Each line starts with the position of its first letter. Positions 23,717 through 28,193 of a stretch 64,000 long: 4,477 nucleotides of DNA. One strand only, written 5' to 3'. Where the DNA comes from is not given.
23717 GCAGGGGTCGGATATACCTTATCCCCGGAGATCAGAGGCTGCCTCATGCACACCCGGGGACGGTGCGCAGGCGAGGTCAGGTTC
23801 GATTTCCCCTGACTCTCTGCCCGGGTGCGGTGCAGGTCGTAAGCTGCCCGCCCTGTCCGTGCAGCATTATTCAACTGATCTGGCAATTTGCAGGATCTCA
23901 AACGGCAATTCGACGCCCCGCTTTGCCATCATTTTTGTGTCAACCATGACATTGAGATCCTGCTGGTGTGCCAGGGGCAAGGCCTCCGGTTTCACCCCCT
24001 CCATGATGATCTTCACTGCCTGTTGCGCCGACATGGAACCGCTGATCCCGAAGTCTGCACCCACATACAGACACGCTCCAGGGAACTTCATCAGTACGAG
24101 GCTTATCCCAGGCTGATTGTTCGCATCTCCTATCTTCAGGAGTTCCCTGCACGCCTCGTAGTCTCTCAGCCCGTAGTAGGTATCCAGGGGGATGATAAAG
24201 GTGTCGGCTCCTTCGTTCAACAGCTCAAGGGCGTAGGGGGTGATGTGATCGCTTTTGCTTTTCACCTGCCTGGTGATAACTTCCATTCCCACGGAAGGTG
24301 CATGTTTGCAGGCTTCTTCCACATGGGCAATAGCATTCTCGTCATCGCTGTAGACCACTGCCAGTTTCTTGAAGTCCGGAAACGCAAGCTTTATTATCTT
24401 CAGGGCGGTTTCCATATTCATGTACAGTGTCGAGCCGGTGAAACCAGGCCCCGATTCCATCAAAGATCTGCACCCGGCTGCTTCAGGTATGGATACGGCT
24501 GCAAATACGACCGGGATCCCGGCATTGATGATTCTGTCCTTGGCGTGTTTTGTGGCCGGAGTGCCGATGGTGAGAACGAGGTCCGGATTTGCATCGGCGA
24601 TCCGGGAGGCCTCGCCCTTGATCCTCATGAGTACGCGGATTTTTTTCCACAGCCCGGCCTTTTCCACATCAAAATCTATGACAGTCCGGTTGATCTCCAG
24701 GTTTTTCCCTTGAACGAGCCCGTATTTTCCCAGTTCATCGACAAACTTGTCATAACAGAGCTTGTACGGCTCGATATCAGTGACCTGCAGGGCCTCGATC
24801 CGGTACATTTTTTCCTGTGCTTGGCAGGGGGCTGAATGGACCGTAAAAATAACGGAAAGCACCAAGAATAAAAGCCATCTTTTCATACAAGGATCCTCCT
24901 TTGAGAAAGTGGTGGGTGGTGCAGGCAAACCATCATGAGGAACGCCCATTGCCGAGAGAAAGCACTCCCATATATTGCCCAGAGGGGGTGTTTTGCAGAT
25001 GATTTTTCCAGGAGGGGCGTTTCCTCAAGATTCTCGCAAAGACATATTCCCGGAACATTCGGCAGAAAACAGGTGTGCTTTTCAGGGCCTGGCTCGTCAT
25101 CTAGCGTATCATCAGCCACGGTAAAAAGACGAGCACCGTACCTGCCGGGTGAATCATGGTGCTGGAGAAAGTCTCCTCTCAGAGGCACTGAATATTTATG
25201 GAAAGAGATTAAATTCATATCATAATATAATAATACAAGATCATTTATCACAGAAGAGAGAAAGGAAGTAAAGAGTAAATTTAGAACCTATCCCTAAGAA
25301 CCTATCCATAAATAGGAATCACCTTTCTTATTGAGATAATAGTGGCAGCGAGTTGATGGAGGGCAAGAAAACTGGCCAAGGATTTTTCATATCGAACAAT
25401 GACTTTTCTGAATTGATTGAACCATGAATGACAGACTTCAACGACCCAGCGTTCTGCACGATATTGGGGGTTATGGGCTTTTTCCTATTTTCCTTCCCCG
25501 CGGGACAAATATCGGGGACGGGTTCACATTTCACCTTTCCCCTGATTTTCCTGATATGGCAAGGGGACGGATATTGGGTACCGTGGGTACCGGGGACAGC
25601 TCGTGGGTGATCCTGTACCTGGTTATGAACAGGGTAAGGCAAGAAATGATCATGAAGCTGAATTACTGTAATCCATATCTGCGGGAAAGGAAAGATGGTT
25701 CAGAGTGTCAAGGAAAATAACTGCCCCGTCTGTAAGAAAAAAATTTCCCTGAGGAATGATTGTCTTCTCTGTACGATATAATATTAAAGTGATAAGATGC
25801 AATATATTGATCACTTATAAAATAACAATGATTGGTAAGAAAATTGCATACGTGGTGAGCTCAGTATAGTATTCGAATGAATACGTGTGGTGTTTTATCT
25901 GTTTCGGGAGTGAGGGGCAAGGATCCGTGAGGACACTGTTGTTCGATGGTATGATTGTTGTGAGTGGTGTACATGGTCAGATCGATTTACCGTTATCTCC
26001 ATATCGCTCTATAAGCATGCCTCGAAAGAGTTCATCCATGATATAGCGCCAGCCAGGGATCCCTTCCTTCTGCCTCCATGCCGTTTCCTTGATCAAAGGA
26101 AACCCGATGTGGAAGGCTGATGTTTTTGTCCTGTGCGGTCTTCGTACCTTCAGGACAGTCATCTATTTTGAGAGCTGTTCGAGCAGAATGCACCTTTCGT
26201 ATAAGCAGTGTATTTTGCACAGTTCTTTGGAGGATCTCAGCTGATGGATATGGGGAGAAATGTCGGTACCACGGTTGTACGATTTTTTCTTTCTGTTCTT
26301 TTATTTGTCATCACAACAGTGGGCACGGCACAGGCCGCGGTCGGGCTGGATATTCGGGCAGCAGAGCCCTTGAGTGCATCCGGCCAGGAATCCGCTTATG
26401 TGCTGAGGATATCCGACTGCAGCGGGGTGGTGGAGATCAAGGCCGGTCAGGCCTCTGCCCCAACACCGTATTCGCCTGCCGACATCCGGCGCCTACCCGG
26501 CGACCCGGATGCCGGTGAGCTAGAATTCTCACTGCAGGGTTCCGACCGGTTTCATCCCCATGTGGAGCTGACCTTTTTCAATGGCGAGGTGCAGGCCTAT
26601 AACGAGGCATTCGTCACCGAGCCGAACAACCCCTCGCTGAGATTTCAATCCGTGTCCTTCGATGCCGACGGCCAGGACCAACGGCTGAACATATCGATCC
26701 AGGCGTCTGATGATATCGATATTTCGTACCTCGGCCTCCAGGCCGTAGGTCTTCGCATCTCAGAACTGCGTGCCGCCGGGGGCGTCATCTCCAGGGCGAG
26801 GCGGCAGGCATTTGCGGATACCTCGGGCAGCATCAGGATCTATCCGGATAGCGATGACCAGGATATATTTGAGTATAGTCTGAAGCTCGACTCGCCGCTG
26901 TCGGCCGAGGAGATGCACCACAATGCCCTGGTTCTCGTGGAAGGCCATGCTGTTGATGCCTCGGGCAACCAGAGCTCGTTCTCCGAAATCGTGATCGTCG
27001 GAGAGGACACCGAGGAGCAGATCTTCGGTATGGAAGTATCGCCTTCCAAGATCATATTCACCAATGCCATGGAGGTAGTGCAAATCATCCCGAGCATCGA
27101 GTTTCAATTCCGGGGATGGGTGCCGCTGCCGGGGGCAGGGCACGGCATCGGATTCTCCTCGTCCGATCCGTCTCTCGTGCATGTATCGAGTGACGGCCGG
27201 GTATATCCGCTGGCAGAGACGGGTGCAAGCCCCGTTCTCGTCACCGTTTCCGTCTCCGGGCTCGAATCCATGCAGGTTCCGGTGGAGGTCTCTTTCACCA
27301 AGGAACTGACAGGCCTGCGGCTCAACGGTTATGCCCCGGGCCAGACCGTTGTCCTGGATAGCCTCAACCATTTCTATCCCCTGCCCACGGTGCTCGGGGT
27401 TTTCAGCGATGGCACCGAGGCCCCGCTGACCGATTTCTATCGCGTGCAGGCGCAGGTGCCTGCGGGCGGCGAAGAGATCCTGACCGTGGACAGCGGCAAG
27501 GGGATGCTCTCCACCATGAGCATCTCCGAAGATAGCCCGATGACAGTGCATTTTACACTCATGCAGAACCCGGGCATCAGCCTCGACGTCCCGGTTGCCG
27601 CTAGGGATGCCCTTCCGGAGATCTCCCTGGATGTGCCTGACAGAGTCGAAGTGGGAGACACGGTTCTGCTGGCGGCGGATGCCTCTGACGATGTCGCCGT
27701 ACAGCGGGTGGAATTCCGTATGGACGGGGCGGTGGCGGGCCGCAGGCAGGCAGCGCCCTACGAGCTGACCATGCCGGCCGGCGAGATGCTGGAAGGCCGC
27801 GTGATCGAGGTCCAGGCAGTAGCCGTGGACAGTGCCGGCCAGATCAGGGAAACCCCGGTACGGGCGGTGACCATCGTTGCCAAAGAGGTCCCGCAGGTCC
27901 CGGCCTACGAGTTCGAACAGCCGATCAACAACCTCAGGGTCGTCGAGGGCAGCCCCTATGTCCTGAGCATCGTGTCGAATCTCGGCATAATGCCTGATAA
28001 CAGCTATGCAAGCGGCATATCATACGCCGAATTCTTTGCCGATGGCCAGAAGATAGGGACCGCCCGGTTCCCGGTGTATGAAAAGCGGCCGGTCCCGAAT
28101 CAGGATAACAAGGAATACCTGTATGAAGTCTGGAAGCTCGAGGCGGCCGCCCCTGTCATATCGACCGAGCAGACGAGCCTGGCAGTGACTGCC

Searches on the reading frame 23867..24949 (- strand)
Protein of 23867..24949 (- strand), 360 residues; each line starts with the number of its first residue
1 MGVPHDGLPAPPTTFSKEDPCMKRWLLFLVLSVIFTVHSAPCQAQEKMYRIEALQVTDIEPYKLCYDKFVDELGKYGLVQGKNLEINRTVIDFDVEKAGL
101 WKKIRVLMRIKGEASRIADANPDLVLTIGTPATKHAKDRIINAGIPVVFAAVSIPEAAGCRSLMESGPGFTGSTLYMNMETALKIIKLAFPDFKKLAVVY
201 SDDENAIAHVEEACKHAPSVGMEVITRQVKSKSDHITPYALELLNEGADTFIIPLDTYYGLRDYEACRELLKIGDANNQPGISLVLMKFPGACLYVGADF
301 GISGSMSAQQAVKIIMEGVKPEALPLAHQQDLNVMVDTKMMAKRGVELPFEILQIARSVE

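Call 13: search_protein_families(library=pfam, proteins=[window:23867-24949:-], max_evalue=0.001)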
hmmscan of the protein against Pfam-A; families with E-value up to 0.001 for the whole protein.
window:23867-24949:- (360 aa): 1 family
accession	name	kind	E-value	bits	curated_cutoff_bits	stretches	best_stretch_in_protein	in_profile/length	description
PF04392.18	ABC_sub_bind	-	3e-23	82.9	25.9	1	115-359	54-292/293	ABC transporter substrate binding protein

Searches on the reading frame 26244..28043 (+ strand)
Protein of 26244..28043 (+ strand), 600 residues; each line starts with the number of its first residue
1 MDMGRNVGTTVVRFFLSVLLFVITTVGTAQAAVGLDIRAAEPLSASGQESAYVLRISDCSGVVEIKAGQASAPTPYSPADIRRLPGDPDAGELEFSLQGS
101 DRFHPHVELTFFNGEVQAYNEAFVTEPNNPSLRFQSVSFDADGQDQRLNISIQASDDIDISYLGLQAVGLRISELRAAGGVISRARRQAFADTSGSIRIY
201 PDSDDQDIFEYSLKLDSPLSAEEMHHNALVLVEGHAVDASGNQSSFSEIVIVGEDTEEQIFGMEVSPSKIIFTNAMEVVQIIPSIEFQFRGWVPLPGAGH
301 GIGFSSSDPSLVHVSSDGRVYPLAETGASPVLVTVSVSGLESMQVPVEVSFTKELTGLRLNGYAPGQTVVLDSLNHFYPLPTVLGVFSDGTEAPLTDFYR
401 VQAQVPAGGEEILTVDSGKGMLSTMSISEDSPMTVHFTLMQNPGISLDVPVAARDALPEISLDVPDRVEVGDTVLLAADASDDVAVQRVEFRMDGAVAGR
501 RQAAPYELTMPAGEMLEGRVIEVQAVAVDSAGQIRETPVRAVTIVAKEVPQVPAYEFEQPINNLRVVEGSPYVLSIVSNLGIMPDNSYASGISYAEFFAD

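Call 72: search_protein_families(library=pfam, proteins=[window:26244-28043:+], max_evalue=0.05)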
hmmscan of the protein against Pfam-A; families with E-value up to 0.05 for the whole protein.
window:26244-28043:+ (600 aa): 1 family
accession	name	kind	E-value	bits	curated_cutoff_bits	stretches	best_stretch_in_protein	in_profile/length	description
PF17957.7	Big_7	-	6e-10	40.1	24.1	1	465-513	8-59/70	Bacterial Ig domain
